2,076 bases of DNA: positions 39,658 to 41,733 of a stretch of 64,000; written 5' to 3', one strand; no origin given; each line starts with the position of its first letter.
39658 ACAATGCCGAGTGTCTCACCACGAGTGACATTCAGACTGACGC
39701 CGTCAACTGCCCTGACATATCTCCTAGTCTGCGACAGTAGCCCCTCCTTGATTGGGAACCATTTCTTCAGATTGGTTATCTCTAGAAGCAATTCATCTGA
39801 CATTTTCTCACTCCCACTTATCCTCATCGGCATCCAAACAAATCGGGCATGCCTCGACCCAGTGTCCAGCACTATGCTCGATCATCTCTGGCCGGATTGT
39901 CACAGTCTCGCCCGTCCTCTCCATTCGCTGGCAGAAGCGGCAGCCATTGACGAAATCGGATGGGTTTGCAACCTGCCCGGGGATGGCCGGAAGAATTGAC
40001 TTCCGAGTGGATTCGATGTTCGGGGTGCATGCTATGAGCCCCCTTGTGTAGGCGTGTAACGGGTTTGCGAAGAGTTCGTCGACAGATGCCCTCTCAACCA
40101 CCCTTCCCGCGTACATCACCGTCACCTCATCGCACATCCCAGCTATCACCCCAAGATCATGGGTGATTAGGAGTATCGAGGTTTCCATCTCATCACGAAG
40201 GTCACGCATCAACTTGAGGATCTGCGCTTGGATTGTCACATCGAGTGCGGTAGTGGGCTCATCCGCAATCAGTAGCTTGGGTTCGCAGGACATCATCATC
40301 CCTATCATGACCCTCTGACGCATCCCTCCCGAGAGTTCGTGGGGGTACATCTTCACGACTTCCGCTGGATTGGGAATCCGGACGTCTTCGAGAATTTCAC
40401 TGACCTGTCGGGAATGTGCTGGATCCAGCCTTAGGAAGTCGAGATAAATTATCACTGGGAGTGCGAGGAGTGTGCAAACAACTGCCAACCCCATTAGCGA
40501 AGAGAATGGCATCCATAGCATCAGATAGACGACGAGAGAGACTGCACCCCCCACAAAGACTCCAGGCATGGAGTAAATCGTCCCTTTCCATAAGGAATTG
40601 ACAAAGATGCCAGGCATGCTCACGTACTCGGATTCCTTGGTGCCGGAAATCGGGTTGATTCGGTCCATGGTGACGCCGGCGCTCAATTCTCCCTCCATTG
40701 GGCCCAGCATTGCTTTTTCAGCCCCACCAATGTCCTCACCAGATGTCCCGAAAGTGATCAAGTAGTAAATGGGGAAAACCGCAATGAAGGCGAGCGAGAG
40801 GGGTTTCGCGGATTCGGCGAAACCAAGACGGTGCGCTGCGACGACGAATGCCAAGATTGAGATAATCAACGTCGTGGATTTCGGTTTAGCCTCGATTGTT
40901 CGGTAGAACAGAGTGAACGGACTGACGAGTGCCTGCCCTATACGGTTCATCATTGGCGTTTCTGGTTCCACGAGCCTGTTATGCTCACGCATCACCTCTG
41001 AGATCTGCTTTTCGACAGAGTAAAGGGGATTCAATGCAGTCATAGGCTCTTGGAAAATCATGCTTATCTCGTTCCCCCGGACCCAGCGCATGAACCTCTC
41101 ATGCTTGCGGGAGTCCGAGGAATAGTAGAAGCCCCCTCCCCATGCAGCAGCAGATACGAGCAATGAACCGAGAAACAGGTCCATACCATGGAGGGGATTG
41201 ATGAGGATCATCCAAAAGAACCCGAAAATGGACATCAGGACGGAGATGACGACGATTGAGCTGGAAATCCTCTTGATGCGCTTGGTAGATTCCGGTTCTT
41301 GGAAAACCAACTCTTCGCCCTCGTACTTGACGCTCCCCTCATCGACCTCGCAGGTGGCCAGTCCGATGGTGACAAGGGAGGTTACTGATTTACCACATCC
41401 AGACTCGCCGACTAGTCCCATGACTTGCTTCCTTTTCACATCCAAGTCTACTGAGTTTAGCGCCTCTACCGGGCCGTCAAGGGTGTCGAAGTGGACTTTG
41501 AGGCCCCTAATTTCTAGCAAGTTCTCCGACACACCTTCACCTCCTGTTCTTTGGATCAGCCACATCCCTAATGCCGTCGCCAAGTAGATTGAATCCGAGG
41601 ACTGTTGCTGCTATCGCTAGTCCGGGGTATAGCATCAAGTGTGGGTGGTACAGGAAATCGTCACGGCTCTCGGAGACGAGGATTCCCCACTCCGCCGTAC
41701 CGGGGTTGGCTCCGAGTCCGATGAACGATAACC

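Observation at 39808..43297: ABC-transporter ATPase with transmembrane-like insertions inside its nucleotide-binding domain, next to a permease with four extra helices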

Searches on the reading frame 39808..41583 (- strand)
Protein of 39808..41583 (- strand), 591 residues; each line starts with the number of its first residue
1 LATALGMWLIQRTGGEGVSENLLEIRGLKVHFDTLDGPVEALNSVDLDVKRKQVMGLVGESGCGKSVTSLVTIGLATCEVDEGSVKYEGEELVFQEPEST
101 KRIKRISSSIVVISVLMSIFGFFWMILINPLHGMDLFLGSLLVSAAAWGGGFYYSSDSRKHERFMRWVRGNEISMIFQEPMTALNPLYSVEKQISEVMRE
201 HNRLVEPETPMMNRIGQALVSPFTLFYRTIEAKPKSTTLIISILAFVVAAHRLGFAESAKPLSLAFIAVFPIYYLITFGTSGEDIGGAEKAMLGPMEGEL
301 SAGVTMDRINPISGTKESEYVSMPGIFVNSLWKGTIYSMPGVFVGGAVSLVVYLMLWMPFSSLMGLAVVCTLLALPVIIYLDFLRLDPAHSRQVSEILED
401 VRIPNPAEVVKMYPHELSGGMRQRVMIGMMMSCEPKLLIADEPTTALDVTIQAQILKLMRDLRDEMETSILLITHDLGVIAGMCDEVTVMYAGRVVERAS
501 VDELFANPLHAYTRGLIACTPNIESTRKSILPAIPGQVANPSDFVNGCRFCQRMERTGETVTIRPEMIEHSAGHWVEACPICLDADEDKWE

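Call 3: search_protein_families(library=pfam, proteins=[window:39808-41583:-], max_evalue=0.01)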
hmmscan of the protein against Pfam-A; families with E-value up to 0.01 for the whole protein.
window:39808-41583:- (591 aa): 4 families
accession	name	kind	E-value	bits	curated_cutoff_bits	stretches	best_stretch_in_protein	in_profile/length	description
PF00005.33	ABC_tran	-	1.9e-23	84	25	2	389-445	80-137/137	ABC transporter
PF08352.17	oligo_HPY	-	7.2e-13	49.2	27.1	1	496-553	1-57/65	Oligopeptide/dipeptide transporter, C-terminal region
PF05621.17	TniB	-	0.0039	17.1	22.4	0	423-473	108-160/189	Bacterial TniB protein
PF13304.12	AAA_21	-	0.0041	17.7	27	0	413-480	234-303/304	AAA domain, putative AbiEii toxin, Type IV TA system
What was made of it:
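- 39838..39945 (-): C-terminal oligo_HPY domain cysteines, C548-x2-C551 ... C579-x2-C582. This is the presumed metal or Fe-S site, with spacing different from E. coli DppD. Pfam PF08352 (call 3).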

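Call 4: search_solved_structures(query=window:39808-41583:-, show_alignments=2)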
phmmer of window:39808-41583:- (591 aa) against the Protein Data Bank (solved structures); distinct sequences matched with E-value up to 0.001: 519 (the best 60 are shown).
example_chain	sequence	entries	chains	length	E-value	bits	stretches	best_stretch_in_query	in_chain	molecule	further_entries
8j5q_D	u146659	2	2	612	1.5e-87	297.7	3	390-575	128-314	Uncharacterized ABC transporter ATP-binding protein Rv1281c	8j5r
8j5s_D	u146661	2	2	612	8.8e-87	295.2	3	390-575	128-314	Uncharacterized ABC transporter ATP-binding protein Rv1281c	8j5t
8wd9_D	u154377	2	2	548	1.9e-79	271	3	390-525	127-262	Probable dipeptide-transport ATP-binding protein ABC transporter DppD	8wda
8wdb_D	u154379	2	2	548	1e-78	268.6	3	390-525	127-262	Probable dipeptide-transport ATP-binding protein ABC transporter DppD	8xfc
8z21_C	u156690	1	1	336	5.8e-65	223.2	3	396-574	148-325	Oligopeptide transport ATP-binding protein OppD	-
8z1v_C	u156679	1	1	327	4.9e-59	203.6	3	393-553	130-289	Dipeptide transport ATP-binding protein DppD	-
8z1w_C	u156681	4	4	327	1.2e-58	202.3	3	393-553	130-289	Dipeptide transport ATP-binding protein DppD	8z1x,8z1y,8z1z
8z21_D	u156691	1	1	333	3.2e-47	164.6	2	408-577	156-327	Oligopeptide transport ATP-binding protein OppF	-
8z1v_D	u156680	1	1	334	7.9e-45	156.7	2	403-587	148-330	Dipeptide transport ATP-binding protein DppF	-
8z1w_D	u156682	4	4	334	2e-44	155.3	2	403-587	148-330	Dipeptide transport ATP-binding protein DppF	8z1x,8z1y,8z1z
4fwi_B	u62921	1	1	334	1e-41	146.4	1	393-560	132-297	ABC-type dipeptide/oligopeptide/nickel transport system, ATPase component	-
3dhw_C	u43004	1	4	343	1.3e-27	99.9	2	373-523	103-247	Methionine import ATP-binding protein metN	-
7z15_I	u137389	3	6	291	1.6e-27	99.5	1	397-519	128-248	Putative phosphonates utilization ATP-binding protein PhnK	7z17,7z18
3tui_C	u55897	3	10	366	2.6e-27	98.8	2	372-523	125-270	Methionine import ATP-binding protein MetN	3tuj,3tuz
6cvl_C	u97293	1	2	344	2.9e-27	98.7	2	373-523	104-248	MetN nucleotide-binding subunit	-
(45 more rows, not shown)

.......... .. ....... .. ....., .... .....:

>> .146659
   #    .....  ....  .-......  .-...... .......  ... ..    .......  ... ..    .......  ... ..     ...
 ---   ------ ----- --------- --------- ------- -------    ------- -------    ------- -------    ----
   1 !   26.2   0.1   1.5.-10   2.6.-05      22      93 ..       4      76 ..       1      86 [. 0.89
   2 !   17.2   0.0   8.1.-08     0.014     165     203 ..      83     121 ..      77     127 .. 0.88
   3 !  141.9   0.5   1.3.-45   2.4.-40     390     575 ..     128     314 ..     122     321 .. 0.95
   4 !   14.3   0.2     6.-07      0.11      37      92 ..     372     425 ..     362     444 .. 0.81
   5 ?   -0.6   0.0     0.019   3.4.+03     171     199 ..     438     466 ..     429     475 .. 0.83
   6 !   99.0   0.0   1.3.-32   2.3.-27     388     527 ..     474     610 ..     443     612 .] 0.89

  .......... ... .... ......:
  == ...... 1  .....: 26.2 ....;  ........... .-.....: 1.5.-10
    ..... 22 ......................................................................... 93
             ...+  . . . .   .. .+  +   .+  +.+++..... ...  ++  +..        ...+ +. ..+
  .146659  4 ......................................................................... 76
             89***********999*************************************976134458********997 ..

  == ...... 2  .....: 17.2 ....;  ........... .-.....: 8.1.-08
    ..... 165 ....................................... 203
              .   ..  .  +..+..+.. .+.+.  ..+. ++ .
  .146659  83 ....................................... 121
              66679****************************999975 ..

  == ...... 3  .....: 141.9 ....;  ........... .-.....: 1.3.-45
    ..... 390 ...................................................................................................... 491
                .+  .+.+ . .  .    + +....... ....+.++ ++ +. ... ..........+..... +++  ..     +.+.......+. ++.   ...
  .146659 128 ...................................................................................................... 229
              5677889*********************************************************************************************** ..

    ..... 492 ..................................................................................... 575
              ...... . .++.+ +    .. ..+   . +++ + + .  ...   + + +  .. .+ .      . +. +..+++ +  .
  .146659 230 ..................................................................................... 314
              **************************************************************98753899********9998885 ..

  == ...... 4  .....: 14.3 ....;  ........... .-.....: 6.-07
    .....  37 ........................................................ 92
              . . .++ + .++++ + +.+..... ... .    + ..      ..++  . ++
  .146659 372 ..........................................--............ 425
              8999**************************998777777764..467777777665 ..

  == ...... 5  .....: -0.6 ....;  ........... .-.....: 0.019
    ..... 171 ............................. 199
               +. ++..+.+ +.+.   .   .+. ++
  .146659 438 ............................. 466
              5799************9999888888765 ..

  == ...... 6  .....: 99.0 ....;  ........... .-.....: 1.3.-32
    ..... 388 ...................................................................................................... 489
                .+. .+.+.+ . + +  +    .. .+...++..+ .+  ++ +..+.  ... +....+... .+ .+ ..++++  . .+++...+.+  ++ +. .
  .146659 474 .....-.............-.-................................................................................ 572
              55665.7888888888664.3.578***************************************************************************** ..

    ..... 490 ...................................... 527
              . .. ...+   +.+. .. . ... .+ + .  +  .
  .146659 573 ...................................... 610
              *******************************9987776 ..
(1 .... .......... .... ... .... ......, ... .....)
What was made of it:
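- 41092..41304 (-): OppD insertion 1 (aa 94-164), in the loop before the Q-loop strand. It holds a helical hairpin, TM1 aa 108-128 and TM2 aa 134-154. Gap between PDB-aligned blocks q93 and q165 (call 4).
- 40417..40974 (-): OppD insertion 2 (aa 204-389), in the alpha2-alpha3 loop of the helical subdomain. Order: amphipathic helix 211-232, TM3 236-256, TM4 260-280, variable loop 281-338, TM5 339-358, TM6 362-383. Gap between q203 and q390 (call 4).
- On Fused TMD-NBD ABC transporter: The helices are nested at two sites within the NBD (call 4).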

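Call 5: find_homologous_proteins(query=window:39808-41583:-, max_evalue=1e-10)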
Query window:39808-41583:- (591 aa): 8000 proteins with E <= 1e-10 among 8000 candidates; the best 120 are listed.
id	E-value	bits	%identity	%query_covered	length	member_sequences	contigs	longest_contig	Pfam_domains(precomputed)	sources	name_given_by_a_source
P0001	0.0e+0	1291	98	99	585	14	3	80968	PF00005.34,PF08352.18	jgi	jgi:oligopeptide/dipeptide ABC transporter ATP-binding protein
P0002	1.0e-261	888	69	97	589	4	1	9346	PF00005.34,PF08352.18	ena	-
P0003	1.1e-261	888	70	97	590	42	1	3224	PF00005.34,PF08352.18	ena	-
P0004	1.0e-258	878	69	97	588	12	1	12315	PF00005.34,PF08352.18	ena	-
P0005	4.5e-257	872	68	97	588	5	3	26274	PF00005.34,PF08352.18,PF13304.13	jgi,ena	-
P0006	1.1e-256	871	70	97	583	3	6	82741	PF00005.34,PF08352.18,PF13304.13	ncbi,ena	-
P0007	3.0e-255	866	68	97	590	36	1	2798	PF00005.34,PF08352.18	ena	-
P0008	3.3e-254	863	68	97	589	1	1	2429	PF00005.34,PF08352.18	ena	-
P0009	3.9e-224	764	62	97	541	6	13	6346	PF00005.34,PF08352.18,PF13304.13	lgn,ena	-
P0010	1.2e-217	742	59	98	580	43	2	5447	PF00005.34,PF08352.18,PF13304.13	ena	-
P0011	1.1e-214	732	59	98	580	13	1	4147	PF00005.34,PF08352.18,PF13304.13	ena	-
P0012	9.0e-214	729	59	98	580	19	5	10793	PF00005.34,PF08352.18,PF13304.13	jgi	jgi:oligopeptide/dipeptide ABC transporter ATP-binding protein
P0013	6.6e-213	727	60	97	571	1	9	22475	PF00005.34,PF08352.18,PF13304.13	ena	-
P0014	9.1e-213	726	58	97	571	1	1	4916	PF00005.34,PF08352.18,PF13304.13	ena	-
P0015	9.2e-213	726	60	97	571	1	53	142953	PF00005.34,PF08352.18,PF13304.13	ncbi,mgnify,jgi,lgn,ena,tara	ncbi:MAG: ABC transporter ATP-binding protein [Candidatus Thalassarchaeaceae archaeon]|mgnify:FL=1|t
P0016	9.4e-213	726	60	97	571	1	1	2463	PF00005.34,PF08352.18,PF13304.13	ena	-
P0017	9.9e-213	726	60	97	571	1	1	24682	PF00005.34,PF08352.18,PF13304.13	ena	-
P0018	1.1e-212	726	60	97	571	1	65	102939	PF00005.34,PF08352.18,PF13304.13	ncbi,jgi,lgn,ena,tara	tara:strand:+ start:5218 stop:6933 length:1716 start_codon:yes stop_codon:yes gene_type:complete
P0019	1.2e-212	726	60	97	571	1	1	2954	PF00005.34,PF08352.18,PF13304.13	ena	-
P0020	1.2e-212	726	58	97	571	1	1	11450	PF00005.34,PF08352.18,PF13304.13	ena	-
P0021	1.2e-212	726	58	97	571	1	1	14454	PF00005.34,PF08352.18,PF13304.13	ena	-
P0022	1.3e-212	726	58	97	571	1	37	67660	PF00005.34,PF08352.18,PF13304.13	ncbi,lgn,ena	-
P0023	1.3e-212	726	60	97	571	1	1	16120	PF00005.34,PF08352.18,PF13304.13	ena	-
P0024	1.3e-212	726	58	97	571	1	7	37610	PF00005.34,PF08352.18,PF13304.13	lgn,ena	-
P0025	1.3e-212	726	58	97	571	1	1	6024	PF00005.34,PF08352.18,PF13304.13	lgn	-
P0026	1.4e-212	725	58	97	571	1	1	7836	PF00005.34,PF08352.18,PF13304.13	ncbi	-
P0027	1.6e-212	725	60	97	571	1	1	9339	PF00005.34,PF08352.18,PF13304.13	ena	-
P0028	1.8e-212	725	60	97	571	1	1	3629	PF00005.34,PF08352.18,PF13304.13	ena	-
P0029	1.8e-212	725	60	96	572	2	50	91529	PF00005.34,PF08352.18,PF13304.13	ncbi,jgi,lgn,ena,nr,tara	ncbi:MAG: hypothetical protein CMB60_04350 [Euryarchaeota archaeon]|nr:hypothetical protein [Euryarc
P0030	1.8e-212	725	58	97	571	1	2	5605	PF00005.34,PF08352.18,PF13304.13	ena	-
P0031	1.9e-212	725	60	97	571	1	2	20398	PF00005.34,PF08352.18,PF13304.13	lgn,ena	-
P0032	2.1e-212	725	60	97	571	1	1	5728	PF00005.34,PF08352.18,PF13304.13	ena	-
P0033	2.2e-212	725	60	97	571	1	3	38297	PF00005.34,PF08352.18,PF13304.13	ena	-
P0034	2.2e-212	725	60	97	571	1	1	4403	PF00005.34,PF08352.18,PF13304.13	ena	-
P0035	2.2e-212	725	58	97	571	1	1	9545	PF00005.34,PF08352.18,PF13304.13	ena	-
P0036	2.6e-212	725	60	97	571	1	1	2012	PF00005.34,PF08352.18,PF13304.13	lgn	-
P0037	3.1e-212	724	60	97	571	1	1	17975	PF00005.34,PF08352.18,PF13304.13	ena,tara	tara:strand:- start:151 stop:1866 length:1716 start_codon:yes stop_codon:yes gene_type:complete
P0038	4.6e-212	724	60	97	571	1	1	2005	PF00005.34,PF08352.18,PF13304.13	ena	-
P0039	8.1e-212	723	60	97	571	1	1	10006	PF00005.34,PF08352.18,PF13304.13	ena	-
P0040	8.5e-212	723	59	97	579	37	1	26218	PF00005.34,PF08352.18,PF13304.13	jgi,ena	-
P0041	1.0e-211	723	60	97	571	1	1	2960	PF00005.34,PF08352.18,PF13304.13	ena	-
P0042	1.3e-211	722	60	97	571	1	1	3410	PF00005.34,PF08352.18,PF13304.13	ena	-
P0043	1.8e-211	722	60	97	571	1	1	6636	PF00005.34,PF08352.18,PF13304.13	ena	-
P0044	3.0e-211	721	58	97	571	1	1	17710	PF00005.34,PF08352.18,PF13304.13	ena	-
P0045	3.4e-211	721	58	97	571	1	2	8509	PF00005.34,PF08352.18,PF13304.13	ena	-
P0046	4.0e-211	721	58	97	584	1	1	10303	PF00005.34,PF08352.18,PF13304.13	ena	-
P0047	7.5e-211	720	58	97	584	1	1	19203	PF00005.34,PF08352.18,PF13304.13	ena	-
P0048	7.8e-211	720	60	97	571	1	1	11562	PF00005.34,PF08352.18,PF13304.13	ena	-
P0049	7.9e-211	720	60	97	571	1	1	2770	PF00005.34,PF08352.18,PF13304.13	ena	-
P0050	9.2e-211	719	58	97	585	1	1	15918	PF00005.34,PF08352.18,PF13304.13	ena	-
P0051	1.0e-210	719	58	97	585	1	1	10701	PF00005.34,PF08352.18,PF13304.13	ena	-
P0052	1.1e-210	719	58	97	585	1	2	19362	PF00005.34,PF08352.18,PF13304.13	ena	-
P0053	1.1e-210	719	58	97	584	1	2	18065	PF00005.34,PF08352.18,PF13304.13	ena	-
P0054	1.1e-210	719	58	97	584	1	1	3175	PF00005.34,PF08352.18,PF13304.13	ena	-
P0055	1.2e-210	719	57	97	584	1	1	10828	PF00005.34,PF08352.18,PF13304.13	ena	-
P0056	1.3e-210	719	58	97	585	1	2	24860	PF00005.34,PF08352.18,PF13304.13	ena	-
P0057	1.4e-210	719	58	97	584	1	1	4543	PF00005.34,PF08352.18,PF13304.13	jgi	-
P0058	1.4e-210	719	58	97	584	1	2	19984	PF00005.34,PF08352.18,PF13304.13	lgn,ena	-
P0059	1.4e-210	719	58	97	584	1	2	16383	PF00005.34,PF08352.18,PF13304.13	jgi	-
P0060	1.5e-210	719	58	97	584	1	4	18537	PF00005.34,PF08352.18,PF13304.13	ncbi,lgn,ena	-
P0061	1.5e-210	719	58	97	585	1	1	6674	PF00005.34,PF08352.18,PF13304.13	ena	-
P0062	1.6e-210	719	58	97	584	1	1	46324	PF00005.34,PF08352.18,PF13304.13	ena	-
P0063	1.8e-210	719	57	97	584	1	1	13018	PF00005.34,PF08352.18,PF13304.13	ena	-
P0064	1.8e-210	719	57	97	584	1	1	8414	PF00005.34,PF08352.18,PF13304.13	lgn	-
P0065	1.8e-210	718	58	97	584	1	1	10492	PF00005.34,PF08352.18,PF13304.13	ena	-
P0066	1.9e-210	718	58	97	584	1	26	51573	PF00005.34,PF08352.18,PF13304.13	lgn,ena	-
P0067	1.9e-210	718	58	97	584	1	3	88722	PF00005.34,PF08352.18,PF13304.13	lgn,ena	-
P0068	1.9e-210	718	58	97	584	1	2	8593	PF00005.34,PF08352.18,PF13304.13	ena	-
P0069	1.9e-210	718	58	97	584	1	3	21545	PF00005.34,PF08352.18,PF13304.13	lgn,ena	-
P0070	1.9e-210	718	57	97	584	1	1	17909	PF00005.34,PF08352.18,PF13304.13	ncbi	-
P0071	1.9e-210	718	58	97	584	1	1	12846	PF00005.34,PF08352.18,PF13304.13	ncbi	-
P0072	2.0e-210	718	58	97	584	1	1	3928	PF00005.34,PF08352.18,PF13304.13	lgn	-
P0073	2.1e-210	718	57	97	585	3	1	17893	PF00005.34,PF08352.18,PF13304.13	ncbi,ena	-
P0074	2.1e-210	718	58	97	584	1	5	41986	PF00005.34,PF08352.18,PF13304.13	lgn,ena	-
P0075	2.2e-210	718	58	97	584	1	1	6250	PF00005.34,PF08352.18,PF13304.13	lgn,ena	-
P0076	2.2e-210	718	58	97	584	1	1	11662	PF00005.34,PF08352.18,PF13304.13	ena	-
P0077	2.3e-210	718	58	97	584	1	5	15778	PF00005.34,PF08352.18,PF13304.13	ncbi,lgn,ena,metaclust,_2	metaclust:\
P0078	2.3e-210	718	58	97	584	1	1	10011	PF00005.34,PF08352.18,PF13304.13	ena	-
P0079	2.3e-210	718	58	97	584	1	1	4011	PF00005.34,PF08352.18,PF13304.13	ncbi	-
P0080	2.4e-210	718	58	97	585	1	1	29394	PF00005.34,PF08352.18,PF13304.13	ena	-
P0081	2.5e-210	718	58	97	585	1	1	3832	PF00005.34,PF08352.18,PF13304.13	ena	-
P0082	2.6e-210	718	58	97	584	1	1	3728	PF00005.34,PF08352.18,PF13304.13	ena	-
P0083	2.7e-210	718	59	97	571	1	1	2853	PF00005.34,PF08352.18,PF13304.13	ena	-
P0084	2.7e-210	718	58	97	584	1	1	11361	PF00005.34,PF08352.18,PF13304.13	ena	-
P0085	2.7e-210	718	58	97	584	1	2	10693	PF00005.34,PF08352.18,PF13304.13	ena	-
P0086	2.7e-210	718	58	97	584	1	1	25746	PF00005.34,PF08352.18,PF13304.13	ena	-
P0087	2.8e-210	718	58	97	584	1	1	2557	PF00005.34,PF08352.18,PF13304.13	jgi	-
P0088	4.0e-210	717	58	97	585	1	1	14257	PF00005.34,PF08352.18,PF13304.13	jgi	jgi:oligopeptide/dipeptide ABC transporter ATP-binding protein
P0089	4.3e-210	717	58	97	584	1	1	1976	PF00005.34,PF08352.18,PF13304.13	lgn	-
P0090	5.2e-210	717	58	97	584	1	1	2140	PF00005.34,PF08352.18,PF13304.13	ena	-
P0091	5.3e-210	717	58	97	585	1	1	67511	PF00005.34,PF08352.18,PF13304.13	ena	-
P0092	5.9e-210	717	58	97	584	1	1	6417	PF00005.34,PF08352.18,PF13304.13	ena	-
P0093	6.0e-210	717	58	97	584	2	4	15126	PF00005.34,PF08352.18,PF13304.13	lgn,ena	-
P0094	6.9e-210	717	58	97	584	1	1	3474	PF00005.34,PF08352.18,PF13304.13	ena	-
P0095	6.9e-210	717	58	97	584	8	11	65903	PF00005.34,PF08352.18,PF13304.13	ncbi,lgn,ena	-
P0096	7.0e-210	717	58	97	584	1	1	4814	PF00005.34,PF08352.18,PF13304.13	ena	-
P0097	7.1e-210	717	58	97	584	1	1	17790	PF00005.34,PF08352.18,PF13304.13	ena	-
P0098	1.3e-209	716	58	97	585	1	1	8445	PF00005.34,PF08352.18,PF13304.13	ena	-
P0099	2.1e-209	715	57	97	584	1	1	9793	PF00005.34,PF08352.18,PF13304.13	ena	-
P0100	2.2e-209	715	57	97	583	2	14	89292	PF00005.34,PF08352.18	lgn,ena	-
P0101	2.2e-209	715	58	98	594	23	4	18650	PF00005.34,PF08352.18,PF13304.13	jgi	jgi:oligopeptide/dipeptide ABC transporter ATP-binding protein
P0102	2.3e-209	715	59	97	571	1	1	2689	PF00005.34,PF08352.18,PF13304.13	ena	-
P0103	2.7e-209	715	57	97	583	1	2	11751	PF00005.34,PF08352.18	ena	-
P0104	3.5e-209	714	58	98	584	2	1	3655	PF00005.34,PF08352.18,PF13304.13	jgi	-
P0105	4.4e-209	714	58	97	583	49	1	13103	PF00005.34,PF08352.18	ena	-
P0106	6.0e-209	713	58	97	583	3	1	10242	PF00005.34,PF08352.18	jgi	jgi:oligopeptide/dipeptide ABC transporter ATP-binding protein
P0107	1.4e-208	712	59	97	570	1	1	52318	PF00005.34,PF08352.18,PF13304.13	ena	-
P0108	1.5e-208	712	59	97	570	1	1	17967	PF00005.34,PF08352.18,PF13304.13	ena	-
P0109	1.6e-208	712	59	97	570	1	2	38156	PF00005.34,PF08352.18,PF13304.13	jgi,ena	-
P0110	1.7e-208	712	59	97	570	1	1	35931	PF00005.34,PF08352.18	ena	-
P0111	2.2e-208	712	59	97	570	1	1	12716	PF00005.34,PF08352.18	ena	-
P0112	2.3e-208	712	59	97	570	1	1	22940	PF00005.34,PF08352.18,PF13304.13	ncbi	-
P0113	2.4e-208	712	59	97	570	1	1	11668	PF00005.34,PF08352.18,PF13304.13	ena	-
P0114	3.2e-208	711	58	97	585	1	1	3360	PF00005.34,PF08352.18,PF13304.13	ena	-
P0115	1.3e-207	709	59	97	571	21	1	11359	PF00005.34,PF08352.18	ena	-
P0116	3.3e-207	708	59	96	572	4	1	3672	PF00005.34,PF08352.18,PF13304.13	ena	-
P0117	3.9e-207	707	58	97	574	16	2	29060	PF00005.34,PF08352.18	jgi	-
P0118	1.6e-206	705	58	97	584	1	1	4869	PF00005.34,PF08352.18,PF13304.13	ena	-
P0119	2.9e-206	705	59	97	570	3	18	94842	PF00005.34,PF08352.18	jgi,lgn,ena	-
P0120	5.0e-203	694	59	96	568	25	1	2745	PF00005.34,PF08352.18,PF13304.13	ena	-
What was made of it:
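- More than 120 clusters at 57-98% identity over 96-99% of the query (call 5).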
